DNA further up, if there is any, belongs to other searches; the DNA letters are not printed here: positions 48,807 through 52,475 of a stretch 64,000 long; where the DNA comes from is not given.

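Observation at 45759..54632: Five-gene secreted/surface protein locus including a large class III-signal (pilin-like) protein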

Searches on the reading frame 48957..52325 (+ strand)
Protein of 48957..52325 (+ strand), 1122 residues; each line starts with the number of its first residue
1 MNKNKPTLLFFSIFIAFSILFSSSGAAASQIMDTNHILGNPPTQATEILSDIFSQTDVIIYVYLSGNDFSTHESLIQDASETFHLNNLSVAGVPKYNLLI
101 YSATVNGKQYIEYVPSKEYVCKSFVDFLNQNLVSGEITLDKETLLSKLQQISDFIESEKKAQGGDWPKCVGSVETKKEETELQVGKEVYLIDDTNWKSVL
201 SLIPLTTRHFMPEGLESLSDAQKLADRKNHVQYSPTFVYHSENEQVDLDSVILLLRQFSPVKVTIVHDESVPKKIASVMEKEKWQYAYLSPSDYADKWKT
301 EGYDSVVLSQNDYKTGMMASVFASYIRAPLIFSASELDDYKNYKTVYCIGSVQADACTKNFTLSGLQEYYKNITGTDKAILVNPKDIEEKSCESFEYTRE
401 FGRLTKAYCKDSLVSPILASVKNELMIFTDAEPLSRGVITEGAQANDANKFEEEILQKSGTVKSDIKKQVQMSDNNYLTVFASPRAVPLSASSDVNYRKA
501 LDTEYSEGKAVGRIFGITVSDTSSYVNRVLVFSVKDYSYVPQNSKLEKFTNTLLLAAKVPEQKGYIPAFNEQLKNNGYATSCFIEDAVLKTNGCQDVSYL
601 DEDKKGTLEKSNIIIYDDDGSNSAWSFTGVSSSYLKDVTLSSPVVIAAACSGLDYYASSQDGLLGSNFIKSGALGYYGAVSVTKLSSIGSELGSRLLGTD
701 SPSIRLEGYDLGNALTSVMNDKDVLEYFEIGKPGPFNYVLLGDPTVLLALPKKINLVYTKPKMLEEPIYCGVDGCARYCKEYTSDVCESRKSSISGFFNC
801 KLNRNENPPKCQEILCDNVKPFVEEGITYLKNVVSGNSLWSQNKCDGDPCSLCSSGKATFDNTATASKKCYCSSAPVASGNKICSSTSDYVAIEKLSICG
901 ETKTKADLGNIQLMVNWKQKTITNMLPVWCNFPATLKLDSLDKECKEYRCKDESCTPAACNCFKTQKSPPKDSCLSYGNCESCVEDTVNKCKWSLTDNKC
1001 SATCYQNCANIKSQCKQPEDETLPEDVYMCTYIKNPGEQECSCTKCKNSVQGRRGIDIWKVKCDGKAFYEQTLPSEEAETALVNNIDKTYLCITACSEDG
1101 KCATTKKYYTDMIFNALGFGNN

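Call 3: search_protein_families(library=pfam, proteins=[window:48957-52325:+], max_evalue=1)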
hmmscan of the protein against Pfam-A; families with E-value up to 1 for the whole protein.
window:48957-52325:+ (1122 aa): 1 family
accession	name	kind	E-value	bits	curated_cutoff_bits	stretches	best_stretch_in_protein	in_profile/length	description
PF01364.23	Peptidase_C25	-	1.9e-06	27.8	23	1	509-746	125-372/374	Peptidase family C25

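Call 4: search_protein_families(library=ncbifam, proteins=[window:48957-52325:+], max_evalue=1)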
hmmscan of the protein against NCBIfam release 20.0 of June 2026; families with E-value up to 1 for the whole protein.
window:48957-52325:+ (1122 aa): 0 families

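Call 24: find_homologous_proteins(query=window:48957-52325:+)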
Query window:48957-52325:+ (1122 aa): 13 proteins with E <= 0.001 among 8000 candidates.
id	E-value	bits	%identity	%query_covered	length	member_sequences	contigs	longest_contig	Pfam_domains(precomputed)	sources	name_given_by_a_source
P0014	0.0e+0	2502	100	97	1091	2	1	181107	PF01364.25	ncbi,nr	ncbi:MAG: C25 family cysteine peptidase [Candidatus Aenigmarchaeota archaeon]|nr:C25 family cysteine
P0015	0.0e+0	1229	55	97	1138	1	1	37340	PF01364.25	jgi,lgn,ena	-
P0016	0.0e+0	1085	84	39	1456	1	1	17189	PF07591.16,PF14623.12,PF05203.22,PF01079.26,PF13403.12,PF08517.18,PF14890.12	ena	-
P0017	4.1e-206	705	50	38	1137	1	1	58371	PF01364.25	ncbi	ncbi:MAG: C25 family cysteine peptidase [Candidatus Aenigmatarchaeota archaeon]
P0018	3.9e-177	609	53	26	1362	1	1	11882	-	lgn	-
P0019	1.4e-169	584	41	38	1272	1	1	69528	PF01364.25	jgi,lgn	jgi:hypothetical protein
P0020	4.0e-144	500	43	39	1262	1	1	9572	-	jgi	-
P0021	9.5e-140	486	38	67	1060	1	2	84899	PF01364.25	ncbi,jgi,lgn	jgi:hypothetical protein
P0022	6.5e-118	413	35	68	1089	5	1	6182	PF01364.25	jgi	-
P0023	5.5e-104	367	33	69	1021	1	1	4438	PF01364.25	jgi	jgi:hypothetical protein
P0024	1.2e-30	124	34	27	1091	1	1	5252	PF07691.18,PF10528.15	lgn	-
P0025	3.5e-26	110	29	46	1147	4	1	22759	PF00754.32,PF23598.2,PF22633.4,PF12799.14,PF13855.13,PF01364.25,PF23952.2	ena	-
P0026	1.2e-23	101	28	27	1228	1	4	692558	PF00754.32,PF22633.4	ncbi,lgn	-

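Call 25: search_solved_structures(query=window:48957-52325:+, max_evalue=1, show_alignments=3)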
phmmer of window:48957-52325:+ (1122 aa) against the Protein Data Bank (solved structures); distinct sequences matched with E-value up to 1: 5.
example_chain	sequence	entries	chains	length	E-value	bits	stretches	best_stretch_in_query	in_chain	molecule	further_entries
4joi_A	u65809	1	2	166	0.02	15.9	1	129-200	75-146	CST complex subunit STN1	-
8d0b_B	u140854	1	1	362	0.072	14.1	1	129-200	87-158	CST complex subunit STN1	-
7u5c_F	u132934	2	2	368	0.074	14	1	129-200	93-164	CST complex subunit STN1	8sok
6w6w_C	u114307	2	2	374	0.077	14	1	129-200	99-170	CST complex subunit STN1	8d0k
8soj_B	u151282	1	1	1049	0.32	11.9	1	131-200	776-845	CST complex subunit STN1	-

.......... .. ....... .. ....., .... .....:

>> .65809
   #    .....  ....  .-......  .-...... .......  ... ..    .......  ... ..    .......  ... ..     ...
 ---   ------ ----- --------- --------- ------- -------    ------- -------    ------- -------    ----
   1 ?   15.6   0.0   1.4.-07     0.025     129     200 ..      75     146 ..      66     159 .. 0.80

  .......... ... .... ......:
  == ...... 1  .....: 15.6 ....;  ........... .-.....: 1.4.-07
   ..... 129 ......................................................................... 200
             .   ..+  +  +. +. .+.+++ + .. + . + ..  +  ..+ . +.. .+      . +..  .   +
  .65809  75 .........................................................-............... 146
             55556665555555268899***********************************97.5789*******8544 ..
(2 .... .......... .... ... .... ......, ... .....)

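Call 28: search_solved_structures(query=A2, max_evalue=1, show_alignments=3)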
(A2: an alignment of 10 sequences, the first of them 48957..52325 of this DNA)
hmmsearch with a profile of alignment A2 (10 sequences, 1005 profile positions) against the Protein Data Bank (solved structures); distinct sequences matched with E-value up to 1: 0.

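Call 62: predict_structure(alignment_id=A2)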
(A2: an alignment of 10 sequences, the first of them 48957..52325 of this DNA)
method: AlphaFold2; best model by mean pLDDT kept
length: 1122 residues; sequences in the alignment: 10
mean_pLDDT: 54.1   pTM: 0.50
mean pLDDT of the five models: 54.1, 53.5, 52.4, 51.8, 48.0
residues with pLDDT >= 90: 75; 70-90: 296; 50-70: 172; < 50: 579
segments of 3 or more residues with pLDDT < 50: 1-12, 16-28, 170-178, 395-403, 439-444, 493-498, 515-538, 560-562, 596-602, 618-623, 647-670, 672-1122
pLDDT, mean of each block of 10 residues (from residue 1): 41 48 40 80 80 81 86 82 74 82 89 78 82 82 88 88 69 44 75 85 88 66 75 76 68 71 84 81 88 89 91 93 93 89 89 86 90 77 79 49 53 75 82 66 54 78 85 65 65 48 56 42 33 46 55 60 54 59 62 48 65 56 50 58 48 34 44 39 33 39 33 33 33 32 42 33 30 36 33 33 35 32 29 26 28 25 25 26 32 36 39 41 37 26 25 32 32 31 34 30 28 28 27 27 26 26 26 30 30 36 39 34 26
secondary structure, 60 per line:
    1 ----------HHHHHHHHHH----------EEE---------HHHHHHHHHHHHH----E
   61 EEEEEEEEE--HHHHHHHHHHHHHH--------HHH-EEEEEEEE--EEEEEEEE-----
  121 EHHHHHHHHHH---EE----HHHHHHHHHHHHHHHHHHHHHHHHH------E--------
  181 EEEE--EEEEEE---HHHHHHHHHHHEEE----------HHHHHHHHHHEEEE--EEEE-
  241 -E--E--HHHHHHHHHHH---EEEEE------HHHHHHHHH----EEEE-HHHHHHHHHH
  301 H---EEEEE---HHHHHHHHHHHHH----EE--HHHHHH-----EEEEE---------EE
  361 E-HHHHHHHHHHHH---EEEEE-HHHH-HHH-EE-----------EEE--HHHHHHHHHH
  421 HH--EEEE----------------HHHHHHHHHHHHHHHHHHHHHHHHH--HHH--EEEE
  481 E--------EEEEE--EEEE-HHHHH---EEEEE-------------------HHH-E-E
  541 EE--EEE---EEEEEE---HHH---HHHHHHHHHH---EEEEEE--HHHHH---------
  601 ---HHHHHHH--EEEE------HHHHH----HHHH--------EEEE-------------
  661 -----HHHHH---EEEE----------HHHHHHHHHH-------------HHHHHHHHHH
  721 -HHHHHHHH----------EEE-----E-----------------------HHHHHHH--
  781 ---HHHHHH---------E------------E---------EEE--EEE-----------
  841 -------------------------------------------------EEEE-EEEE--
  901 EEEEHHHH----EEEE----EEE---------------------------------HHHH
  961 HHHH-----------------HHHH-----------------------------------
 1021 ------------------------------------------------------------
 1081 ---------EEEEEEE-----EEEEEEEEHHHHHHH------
elements in order (helices of 4 or more, strands of 3 or more residues): H11-20 E31-33 H43-55 E60-69 H72-85 E98-105 E108-115 H122-131 H141-165 E181-184 E187-192 H196-206 E207-209 H220-229 E230-233 E236-239 H248-258 E262-266 H273-281 E286-289 H291-301 E305-309 H313-325 H334-339 E345-349 E359-361 H363-374 E378-382 H384-387 E406-408 H411-422 E425-428 H445-469 E477-481 E490-494 E497-500 H502-506 E510-514 E540-542 E545-547 E551-556 H566-575 E579-584 H587-591 H604-610 E613-616 H623-627 H632-635 E644-647 H666-670 E674-677 H688-697 H711-720 H722-729 E740-742 H772-778 H784-789 E822-824 E827-829 E890-893 E895-898 E901-904 H905-908 E913-916 E921-923 H957-964 H982-985 E1090-1096 E1102-1109 H1110-1116

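Call 64: fold_search(model_id=the predicted structure, library=pdb)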
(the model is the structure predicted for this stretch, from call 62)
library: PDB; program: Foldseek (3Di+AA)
matches with E <= 10: 860; with E <= 0.001: 0
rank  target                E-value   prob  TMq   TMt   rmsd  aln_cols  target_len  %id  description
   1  9ir6_A                9.5e-03  0.15  0.08  0.17  21.4       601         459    9  Crystal structure of UDP-N-acetylmuramic Acid L-alanine ligase (MurC) from Roseburia faecis in complex with UNAM (released 2025-04-09)
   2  9ir5                  1.6e-02  0.11  0.08  0.16  22.5       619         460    8  Crystal structure of apo-form UDP-N-acetylmuramic Acid L-alanine ligase (MurC) from Roseburia faecis (released 2025-04-09)
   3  1v4v_A                2.0e-02  0.18  0.08  0.16  18.0       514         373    8  Crystal Structure Of UDP-N-Acetylglucosamine 2-Epimerase From Thermus Thermophilus HB8 (released 2003-12-02)
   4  1v4v_B                2.3e-02  0.18  0.07  0.16  19.3       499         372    8  Crystal Structure Of UDP-N-Acetylglucosamine 2-Epimerase From Thermus Thermophilus HB8 (released 2003-12-02)
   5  9onk_B                2.3e-02  0.15  0.07  0.15  20.5       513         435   10  L-cluster inward bound holo-NifEN expressed in E. coli (released 2026-02-18)
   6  7vz6_H                2.5e-02  0.13  0.08  0.17  18.7       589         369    9  The crystal structure of Non-hydrolyzing UDPGlcNAc 2-epimerase in complex with UDP-glucose (released 2022-11-16)
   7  5enz_B                2.6e-02  0.16  0.07  0.15  19.8       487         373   10  S. aureus MnaA-UDP co-structure (released 2016-04-27)
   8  7yo3_A                2.9e-02  0.08  0.08  0.09  27.2       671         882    8  Cryo-EM structure of human Slo1-LRRC26 complex with C4 symmetry (released 2023-08-30)
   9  3e2p_K                3.1e-02  0.21  0.06  0.18  17.2       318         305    8  Catalytic subunit of M. Jannaschii aspartate transcarbamoylase in an orthorhombic crystal form (released 2009-03-10)
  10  7vz6_B                3.7e-02  0.15  0.08  0.16  15.9       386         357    9  The crystal structure of Non-hydrolyzing UDPGlcNAc 2-epimerase in complex with UDP-glucose (released 2022-11-16)
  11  5enz_A                3.7e-02  0.13  0.06  0.15  19.5       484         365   11  S. aureus MnaA-UDP co-structure (released 2016-04-27)
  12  2f00_A                3.9e-02  0.10  0.08  0.16  21.0       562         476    7  Escherichia coli MurC (released 2006-10-24)
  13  7vz6_E                4.1e-02  0.12  0.07  0.18  20.7       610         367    8  The crystal structure of Non-hydrolyzing UDPGlcNAc 2-epimerase in complex with UDP-glucose (released 2022-11-16)
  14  6kj9_E                4.6e-02  0.28  0.07  0.19  12.7       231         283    9  E. coli ATCase catalytic subunit mutant - G128/130A (released 2020-03-11)
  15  6kja_E                4.6e-02  0.20  0.07  0.18  14.6       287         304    9  E. coli ATCase holoenzyme mutant - G128/130A (catalytic chain) (released 2020-03-11)
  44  2lt2_MODEL_1_A        1.2e-01  0.93  0.08  0.47   5.2       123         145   17  NMR structure of BA42 protein from the psychrophilic bacteria Bizionia argentinensis sp. nov. (released 2013-05-22)
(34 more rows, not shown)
